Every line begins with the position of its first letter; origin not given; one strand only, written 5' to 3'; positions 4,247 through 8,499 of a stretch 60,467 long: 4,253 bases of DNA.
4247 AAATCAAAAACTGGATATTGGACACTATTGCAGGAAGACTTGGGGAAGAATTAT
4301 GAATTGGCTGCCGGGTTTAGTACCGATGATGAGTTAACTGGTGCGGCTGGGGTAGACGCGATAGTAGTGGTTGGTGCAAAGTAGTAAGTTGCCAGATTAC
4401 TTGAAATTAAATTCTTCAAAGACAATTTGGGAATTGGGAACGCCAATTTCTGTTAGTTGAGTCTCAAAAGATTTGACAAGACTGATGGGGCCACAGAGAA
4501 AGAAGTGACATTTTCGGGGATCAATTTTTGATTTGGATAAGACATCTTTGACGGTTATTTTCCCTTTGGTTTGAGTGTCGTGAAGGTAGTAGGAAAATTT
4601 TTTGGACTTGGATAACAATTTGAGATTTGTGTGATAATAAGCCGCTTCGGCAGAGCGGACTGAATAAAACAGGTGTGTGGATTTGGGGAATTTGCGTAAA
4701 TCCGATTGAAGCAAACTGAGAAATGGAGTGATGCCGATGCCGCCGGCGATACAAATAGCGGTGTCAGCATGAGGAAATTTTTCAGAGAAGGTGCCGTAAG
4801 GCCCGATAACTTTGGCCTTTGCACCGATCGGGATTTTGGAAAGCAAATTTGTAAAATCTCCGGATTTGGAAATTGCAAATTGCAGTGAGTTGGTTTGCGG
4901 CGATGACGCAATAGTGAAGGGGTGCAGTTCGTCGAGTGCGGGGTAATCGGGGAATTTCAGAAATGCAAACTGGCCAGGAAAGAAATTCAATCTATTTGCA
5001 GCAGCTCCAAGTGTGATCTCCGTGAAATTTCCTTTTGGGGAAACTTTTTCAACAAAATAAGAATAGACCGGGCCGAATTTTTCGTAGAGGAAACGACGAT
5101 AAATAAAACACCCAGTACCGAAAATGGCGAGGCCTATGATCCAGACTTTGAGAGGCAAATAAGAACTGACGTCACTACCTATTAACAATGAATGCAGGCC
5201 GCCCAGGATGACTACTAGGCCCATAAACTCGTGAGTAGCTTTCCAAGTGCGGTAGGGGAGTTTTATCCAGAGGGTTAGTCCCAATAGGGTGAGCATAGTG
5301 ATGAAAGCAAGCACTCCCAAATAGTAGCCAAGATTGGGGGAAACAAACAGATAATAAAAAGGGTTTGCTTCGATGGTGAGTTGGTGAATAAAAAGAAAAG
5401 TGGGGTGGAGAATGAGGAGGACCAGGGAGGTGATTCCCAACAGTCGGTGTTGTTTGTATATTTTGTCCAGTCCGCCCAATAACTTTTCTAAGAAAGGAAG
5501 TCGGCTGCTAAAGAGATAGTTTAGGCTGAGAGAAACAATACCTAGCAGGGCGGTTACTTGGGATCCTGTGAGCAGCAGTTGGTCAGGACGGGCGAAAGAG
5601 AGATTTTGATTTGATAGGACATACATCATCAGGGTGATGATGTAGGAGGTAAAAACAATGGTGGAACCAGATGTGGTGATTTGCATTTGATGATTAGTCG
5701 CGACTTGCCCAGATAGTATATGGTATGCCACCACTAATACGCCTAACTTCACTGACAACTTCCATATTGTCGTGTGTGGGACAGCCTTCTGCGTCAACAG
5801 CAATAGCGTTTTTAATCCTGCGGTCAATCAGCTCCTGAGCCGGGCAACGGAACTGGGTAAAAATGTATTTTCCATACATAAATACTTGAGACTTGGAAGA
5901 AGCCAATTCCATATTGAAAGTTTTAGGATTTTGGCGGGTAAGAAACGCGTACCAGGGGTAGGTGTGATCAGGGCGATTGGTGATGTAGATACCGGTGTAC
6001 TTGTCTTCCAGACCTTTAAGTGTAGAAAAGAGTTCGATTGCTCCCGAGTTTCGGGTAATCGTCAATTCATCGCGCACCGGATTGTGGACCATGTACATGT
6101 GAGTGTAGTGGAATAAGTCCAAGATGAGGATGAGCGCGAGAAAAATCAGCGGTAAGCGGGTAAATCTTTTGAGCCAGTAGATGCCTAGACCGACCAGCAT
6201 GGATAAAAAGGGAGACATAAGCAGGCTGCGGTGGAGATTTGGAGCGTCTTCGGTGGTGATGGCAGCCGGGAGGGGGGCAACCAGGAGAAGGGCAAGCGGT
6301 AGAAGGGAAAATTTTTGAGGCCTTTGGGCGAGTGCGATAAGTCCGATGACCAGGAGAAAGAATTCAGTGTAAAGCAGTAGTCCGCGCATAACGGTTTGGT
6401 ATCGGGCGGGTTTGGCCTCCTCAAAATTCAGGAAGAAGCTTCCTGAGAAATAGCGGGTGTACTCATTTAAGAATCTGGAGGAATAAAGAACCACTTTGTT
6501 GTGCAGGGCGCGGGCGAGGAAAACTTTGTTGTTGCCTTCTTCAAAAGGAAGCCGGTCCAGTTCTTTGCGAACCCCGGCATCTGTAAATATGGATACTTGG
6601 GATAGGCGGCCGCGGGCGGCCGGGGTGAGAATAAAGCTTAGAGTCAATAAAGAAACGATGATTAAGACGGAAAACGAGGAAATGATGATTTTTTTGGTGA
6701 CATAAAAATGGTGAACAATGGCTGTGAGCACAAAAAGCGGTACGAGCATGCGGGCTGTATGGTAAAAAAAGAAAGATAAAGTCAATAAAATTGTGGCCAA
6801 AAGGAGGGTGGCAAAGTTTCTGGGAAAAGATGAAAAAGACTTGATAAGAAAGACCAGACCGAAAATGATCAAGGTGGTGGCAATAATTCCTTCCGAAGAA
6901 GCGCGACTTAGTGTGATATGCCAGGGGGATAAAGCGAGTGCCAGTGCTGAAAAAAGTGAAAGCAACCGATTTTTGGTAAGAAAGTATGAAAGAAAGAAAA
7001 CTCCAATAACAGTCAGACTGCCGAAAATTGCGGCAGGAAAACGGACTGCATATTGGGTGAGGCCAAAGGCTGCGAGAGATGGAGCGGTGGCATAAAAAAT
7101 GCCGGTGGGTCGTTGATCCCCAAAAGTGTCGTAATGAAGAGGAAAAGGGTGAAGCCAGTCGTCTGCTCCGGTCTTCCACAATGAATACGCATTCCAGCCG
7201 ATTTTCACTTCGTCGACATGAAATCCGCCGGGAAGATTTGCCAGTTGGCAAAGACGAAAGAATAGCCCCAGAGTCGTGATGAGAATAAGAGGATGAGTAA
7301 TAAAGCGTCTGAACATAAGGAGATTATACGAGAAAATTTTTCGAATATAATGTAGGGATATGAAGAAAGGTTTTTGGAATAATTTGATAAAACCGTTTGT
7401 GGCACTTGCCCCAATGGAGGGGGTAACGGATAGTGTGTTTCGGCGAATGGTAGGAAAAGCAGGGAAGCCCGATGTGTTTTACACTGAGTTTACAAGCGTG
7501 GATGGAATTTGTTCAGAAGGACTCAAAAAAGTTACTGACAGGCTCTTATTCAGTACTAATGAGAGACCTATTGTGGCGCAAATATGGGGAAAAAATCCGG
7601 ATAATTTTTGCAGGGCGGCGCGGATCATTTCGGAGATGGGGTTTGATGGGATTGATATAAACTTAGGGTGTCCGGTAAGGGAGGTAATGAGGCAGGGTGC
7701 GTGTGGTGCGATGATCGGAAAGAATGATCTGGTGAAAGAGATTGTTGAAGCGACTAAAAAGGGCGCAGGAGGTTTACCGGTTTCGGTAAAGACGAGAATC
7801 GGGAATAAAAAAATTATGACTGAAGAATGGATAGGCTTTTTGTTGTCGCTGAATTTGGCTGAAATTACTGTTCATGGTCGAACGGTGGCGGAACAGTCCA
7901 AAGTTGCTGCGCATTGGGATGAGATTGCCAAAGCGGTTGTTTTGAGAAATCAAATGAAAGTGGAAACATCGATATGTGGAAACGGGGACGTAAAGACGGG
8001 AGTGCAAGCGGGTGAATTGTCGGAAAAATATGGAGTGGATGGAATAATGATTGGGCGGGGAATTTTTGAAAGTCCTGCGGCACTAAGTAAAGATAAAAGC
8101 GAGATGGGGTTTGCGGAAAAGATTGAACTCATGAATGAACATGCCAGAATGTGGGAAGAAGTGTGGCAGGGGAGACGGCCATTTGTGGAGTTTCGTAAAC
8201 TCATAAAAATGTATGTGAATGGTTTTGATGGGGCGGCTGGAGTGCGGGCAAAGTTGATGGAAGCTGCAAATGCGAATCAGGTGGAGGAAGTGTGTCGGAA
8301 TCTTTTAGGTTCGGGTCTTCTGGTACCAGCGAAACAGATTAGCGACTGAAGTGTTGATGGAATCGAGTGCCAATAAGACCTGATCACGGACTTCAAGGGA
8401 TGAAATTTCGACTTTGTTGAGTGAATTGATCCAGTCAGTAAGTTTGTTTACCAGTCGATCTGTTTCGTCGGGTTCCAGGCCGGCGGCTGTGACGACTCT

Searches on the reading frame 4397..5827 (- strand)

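Call 65: search_protein_families(library=pfam, proteins=[window:4397-5827:-], max_evalue=0.00001)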
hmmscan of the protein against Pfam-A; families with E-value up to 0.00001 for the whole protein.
window:4397-5827:- (476 aa): 4 families
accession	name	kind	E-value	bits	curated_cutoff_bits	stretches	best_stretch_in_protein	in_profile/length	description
PF01794.25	Ferric_reduct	-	4.3e-13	49.8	28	1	93-209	2-120/121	Ferric reductase like transmembrane component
PF00175.26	NAD_binding_1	-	1.4e-09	39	22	1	360-453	2-106/109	Oxidoreductase NAD-binding domain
PF08022.18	FAD_binding_8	-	3.8e-09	37.1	22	1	266-331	14-80/109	FAD-binding domain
PF00970.30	FAD_binding_6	-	7.1e-06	26.7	21.1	0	260-347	8-97/99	Oxidoreductase FAD-binding domain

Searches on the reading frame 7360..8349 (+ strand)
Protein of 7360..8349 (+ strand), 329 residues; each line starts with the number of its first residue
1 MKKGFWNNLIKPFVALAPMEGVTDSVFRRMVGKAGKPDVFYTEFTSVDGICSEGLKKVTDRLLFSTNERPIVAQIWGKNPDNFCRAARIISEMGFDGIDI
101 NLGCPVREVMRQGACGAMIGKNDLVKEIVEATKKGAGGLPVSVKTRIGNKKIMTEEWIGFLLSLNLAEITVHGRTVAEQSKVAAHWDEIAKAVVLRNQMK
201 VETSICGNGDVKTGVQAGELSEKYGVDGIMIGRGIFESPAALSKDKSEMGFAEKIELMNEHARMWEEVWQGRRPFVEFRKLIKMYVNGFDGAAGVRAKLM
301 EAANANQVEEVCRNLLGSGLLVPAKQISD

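Call 65: search_protein_families(library=pfam, proteins=[window:7360-8349:+], max_evalue=0.00001)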
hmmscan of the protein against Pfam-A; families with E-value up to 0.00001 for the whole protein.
window:7360-8349:+ (329 aa): 1 family
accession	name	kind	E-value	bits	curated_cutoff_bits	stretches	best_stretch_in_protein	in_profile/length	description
PF01207.24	Dus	-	1.9e-52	178.8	20.4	1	16-313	2-303/311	Dihydrouridine synthase (Dus)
